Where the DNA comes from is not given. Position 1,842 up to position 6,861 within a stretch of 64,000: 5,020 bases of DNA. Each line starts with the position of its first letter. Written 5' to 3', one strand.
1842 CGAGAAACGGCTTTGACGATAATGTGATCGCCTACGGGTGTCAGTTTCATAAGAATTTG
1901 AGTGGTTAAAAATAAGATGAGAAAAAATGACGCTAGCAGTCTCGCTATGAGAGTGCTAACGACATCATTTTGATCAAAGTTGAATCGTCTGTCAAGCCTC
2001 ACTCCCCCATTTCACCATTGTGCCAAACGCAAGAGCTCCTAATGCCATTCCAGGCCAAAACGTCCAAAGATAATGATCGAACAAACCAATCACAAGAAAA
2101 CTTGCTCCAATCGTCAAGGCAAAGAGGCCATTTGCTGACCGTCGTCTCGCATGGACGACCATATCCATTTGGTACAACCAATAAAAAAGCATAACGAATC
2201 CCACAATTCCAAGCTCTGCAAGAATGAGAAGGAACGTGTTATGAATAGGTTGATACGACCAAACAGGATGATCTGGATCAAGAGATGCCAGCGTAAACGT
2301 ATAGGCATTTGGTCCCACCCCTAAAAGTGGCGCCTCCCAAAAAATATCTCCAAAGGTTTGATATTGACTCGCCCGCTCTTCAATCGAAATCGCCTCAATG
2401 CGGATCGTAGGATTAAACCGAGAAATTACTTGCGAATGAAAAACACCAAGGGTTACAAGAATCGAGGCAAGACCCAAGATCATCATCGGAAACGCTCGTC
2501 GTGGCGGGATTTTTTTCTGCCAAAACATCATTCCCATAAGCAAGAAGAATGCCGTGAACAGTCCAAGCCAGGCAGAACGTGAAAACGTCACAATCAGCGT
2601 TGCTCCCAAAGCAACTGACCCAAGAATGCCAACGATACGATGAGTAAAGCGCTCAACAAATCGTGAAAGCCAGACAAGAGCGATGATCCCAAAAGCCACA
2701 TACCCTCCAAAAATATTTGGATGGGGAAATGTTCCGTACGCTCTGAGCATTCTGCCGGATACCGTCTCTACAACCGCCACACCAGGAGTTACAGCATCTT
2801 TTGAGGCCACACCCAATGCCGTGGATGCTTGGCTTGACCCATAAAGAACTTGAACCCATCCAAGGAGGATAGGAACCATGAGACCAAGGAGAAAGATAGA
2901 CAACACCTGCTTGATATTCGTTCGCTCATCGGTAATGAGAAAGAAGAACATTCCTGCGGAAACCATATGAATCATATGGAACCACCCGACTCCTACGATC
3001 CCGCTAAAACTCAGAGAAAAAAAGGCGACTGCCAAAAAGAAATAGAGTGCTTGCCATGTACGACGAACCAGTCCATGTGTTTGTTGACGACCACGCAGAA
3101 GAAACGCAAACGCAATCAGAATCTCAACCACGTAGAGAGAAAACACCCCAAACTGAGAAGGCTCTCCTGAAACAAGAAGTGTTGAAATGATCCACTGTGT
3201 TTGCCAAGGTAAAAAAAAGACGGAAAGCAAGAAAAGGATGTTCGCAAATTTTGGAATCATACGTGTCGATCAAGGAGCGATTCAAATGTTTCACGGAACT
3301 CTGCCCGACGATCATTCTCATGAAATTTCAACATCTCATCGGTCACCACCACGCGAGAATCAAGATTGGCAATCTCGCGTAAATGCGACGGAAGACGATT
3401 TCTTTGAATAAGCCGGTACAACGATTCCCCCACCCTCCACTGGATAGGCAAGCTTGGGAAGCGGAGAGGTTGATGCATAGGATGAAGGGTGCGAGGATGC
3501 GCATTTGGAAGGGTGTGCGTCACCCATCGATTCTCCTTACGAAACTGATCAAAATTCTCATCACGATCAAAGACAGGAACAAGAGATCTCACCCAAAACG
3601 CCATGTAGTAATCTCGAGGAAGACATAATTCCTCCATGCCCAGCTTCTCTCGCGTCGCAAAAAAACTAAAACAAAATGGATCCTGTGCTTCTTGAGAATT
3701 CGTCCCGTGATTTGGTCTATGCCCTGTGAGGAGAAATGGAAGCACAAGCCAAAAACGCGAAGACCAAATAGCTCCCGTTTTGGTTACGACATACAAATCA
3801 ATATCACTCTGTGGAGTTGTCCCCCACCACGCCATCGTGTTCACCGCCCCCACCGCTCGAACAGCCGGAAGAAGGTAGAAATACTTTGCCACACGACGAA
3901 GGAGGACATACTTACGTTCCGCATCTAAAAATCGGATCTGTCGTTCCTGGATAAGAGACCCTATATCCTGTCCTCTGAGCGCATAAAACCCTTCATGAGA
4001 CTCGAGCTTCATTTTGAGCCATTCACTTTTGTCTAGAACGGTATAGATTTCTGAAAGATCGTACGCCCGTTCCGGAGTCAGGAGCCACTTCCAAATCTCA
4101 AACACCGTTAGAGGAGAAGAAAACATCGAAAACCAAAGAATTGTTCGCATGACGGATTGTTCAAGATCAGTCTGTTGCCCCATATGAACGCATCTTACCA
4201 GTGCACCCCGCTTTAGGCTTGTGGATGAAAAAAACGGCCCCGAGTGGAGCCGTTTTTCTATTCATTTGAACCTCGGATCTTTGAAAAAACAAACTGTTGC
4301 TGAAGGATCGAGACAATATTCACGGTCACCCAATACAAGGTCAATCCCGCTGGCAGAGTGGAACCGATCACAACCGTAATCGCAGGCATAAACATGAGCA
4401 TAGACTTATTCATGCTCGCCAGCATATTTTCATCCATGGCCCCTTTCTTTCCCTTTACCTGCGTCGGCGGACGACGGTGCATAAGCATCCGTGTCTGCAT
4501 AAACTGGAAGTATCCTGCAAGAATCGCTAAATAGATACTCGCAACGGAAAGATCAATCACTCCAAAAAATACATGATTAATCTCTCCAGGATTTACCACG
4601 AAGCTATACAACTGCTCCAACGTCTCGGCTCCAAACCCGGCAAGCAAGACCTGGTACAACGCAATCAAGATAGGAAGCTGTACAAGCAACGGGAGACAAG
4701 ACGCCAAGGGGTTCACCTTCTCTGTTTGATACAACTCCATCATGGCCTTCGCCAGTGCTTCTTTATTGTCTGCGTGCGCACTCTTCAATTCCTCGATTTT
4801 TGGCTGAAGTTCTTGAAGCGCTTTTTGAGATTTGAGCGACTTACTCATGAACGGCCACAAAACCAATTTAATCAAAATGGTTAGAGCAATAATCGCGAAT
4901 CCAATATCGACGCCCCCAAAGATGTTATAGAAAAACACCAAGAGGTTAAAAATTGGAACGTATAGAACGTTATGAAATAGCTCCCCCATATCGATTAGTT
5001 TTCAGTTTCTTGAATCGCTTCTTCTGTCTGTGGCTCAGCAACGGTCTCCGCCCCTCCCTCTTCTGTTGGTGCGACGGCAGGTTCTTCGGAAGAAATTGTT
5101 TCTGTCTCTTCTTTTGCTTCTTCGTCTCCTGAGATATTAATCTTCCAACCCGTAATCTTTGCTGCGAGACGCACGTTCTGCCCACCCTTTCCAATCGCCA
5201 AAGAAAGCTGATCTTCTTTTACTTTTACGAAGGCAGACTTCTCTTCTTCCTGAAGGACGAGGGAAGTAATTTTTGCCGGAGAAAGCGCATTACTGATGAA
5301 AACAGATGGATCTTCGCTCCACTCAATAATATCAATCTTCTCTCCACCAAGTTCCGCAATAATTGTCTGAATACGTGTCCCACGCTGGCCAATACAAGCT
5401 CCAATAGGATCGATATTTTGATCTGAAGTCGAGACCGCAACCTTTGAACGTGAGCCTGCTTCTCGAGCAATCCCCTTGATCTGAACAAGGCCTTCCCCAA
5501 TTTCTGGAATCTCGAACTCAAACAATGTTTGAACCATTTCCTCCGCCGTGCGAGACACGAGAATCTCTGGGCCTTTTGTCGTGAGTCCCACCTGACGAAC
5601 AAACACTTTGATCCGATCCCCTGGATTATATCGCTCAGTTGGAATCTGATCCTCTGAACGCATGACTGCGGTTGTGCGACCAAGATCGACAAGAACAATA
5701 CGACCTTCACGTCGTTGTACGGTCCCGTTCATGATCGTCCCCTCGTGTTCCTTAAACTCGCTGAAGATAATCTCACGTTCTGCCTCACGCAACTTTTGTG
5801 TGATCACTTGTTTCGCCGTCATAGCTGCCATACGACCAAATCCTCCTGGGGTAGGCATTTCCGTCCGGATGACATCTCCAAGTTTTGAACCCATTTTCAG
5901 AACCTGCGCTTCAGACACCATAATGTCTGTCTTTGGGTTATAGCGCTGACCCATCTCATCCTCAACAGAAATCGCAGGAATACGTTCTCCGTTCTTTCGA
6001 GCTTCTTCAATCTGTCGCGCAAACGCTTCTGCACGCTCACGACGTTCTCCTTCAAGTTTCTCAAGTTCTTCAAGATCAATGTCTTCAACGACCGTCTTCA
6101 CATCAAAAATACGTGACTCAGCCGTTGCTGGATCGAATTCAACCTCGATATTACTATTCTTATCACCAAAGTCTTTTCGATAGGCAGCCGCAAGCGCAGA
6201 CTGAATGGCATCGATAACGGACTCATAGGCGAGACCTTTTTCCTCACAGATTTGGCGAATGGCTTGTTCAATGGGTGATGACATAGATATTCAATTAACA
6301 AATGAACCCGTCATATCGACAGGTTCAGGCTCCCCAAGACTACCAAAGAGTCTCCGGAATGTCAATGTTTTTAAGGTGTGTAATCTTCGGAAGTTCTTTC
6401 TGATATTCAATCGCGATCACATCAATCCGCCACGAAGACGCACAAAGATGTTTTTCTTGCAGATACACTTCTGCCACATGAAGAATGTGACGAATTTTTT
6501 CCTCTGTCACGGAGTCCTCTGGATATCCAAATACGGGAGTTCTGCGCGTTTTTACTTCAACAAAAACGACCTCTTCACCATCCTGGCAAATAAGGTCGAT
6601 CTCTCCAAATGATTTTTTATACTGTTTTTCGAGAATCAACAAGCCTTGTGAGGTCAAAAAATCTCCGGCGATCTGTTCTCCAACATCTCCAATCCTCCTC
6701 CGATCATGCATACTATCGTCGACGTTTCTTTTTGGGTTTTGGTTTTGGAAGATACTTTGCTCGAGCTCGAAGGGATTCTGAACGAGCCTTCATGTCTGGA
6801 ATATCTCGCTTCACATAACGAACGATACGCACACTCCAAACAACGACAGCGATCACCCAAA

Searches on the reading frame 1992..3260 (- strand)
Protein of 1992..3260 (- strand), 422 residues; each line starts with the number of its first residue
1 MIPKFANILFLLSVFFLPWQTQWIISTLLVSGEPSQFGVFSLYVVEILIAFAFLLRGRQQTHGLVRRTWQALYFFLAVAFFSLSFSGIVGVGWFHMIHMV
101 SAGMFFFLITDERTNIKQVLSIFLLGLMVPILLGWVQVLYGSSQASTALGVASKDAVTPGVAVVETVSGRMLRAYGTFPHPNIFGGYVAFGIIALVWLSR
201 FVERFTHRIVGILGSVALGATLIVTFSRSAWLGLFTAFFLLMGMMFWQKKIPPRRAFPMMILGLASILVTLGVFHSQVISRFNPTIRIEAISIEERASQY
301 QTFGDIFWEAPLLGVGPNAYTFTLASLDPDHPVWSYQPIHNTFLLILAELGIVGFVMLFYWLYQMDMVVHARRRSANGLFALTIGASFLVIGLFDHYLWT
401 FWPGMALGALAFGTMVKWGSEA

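Call 10: search_protein_families(library=pfam, proteins=[window:1992-3260:-], max_evalue=0.001)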
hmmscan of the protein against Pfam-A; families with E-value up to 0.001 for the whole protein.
window:1992-3260:- (422 aa): 1 family
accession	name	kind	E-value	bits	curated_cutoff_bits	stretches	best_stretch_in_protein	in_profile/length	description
PF04932.20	Wzy_C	-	2.3e-19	70.1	31.7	1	214-359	2-149/149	O-Antigen ligase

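Call 101: search_protein_families(library=ncbifam, proteins=[window:1992-3260:-], max_evalue=0.0001)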
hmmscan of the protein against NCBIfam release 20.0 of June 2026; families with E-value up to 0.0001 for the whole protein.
window:1992-3260:- (422 aa): 1 family
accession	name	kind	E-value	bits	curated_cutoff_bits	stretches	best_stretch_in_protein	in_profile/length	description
TIGR00947.1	2A73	equivalog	5.8e-10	38.7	366.4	1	47-394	47-394/425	IctB family putative bicarbonate transporter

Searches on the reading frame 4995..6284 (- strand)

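Call 10: search_protein_families(library=pfam, proteins=[window:4995-6284:-], max_evalue=0.001)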
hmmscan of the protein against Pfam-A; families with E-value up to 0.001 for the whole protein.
window:4995-6284:- (429 aa): 5 families
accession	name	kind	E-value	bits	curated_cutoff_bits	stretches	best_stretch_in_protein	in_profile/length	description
PF08529.16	NusA_N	-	1.4e-29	103.2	23.8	1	7-171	4-119/119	NusA N-terminal domain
PF13184.12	KH_5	-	3.1e-29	101.3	27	1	276-341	1-66/69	NusA-like KH domain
PF00013.35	KH_1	-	1.5e-05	25.1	21.5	0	353-403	4-56/66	KH domain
PF23095.1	KH_NusA_C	-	0.00013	22.4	34.2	1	351-385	1-35/59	Transcription termination/antitermination protein NusA, KH domain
PF07650.23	KH_2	-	0.00021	21.5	22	0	332-377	8-53/78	KH domain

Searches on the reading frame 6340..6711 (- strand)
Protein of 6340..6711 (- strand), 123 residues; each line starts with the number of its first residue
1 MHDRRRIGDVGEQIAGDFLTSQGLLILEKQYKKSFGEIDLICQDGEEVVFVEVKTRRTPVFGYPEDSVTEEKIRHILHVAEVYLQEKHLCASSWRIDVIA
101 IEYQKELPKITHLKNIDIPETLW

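Call 10: search_protein_families(library=pfam, proteins=[window:6340-6711:-], max_evalue=0.001)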
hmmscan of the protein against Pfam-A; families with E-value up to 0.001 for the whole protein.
window:6340-6711:- (123 aa): 2 families
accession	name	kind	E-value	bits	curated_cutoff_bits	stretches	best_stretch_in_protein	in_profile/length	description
PF02021.23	UPF0102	-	1.7e-25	89.6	23.6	1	11-101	1-80/80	Uncharacterised protein family UPF0102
PF08378.17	NERD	-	0.00056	20.8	22.1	0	8-74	2-74/111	Nuclease-related domain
